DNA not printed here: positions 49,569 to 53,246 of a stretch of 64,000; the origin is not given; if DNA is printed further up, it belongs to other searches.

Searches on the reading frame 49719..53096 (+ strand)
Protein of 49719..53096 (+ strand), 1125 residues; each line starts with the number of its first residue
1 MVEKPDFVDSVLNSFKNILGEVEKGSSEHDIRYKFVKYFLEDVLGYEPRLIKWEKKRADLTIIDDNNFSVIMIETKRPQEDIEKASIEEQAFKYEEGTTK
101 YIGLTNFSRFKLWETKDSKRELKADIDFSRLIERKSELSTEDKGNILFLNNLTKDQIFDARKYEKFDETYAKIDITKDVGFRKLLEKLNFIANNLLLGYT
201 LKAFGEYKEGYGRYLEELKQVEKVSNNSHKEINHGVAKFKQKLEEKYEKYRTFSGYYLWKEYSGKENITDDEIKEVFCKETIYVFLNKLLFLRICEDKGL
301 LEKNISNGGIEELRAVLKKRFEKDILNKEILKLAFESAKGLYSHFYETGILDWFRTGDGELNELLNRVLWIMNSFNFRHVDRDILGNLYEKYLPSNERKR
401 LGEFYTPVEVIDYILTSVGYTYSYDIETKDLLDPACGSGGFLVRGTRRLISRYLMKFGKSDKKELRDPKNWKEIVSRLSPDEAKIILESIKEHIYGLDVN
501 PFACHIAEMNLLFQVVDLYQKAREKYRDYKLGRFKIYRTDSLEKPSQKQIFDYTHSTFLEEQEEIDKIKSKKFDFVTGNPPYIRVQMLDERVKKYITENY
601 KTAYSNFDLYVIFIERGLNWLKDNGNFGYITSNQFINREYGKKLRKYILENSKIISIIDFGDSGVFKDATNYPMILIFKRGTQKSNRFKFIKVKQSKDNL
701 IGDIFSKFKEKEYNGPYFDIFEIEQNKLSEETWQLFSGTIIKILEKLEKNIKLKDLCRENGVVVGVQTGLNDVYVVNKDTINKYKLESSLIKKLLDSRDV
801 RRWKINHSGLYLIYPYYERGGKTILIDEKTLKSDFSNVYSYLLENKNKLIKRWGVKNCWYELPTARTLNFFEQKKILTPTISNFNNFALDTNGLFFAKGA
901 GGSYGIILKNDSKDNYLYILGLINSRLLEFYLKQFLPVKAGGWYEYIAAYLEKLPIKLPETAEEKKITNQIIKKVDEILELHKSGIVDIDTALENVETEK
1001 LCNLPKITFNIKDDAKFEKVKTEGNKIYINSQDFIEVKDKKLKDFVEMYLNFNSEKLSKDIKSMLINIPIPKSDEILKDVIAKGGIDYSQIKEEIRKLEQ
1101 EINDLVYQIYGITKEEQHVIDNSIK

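Call 17: search_protein_families(library=pfam, proteins=[window:49719-53096:+], max_evalue=0.0001)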
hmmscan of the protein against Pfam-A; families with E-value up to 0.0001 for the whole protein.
window:49719-53096:+ (1125 aa): 4 families
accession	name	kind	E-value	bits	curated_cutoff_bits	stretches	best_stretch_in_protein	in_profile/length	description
PF07669.17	Eco57I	-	6.6e-38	130.9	25.3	1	492-666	1-171/171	Eco57I restriction-modification methylase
PF02384.22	N6_Mtase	-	1.9e-24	87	20.4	1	381-696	2-249/311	N-6 DNA Methylase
PF12950.13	TaqI_C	-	3.8e-13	50.2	26.5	1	836-956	7-118/118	TaqI-like C-terminal specificity domain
PF20473.4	MmeI_Mtase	-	5.7e-11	42.5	27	1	426-651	18-218/259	MmeI, DNA-methyltransferase domain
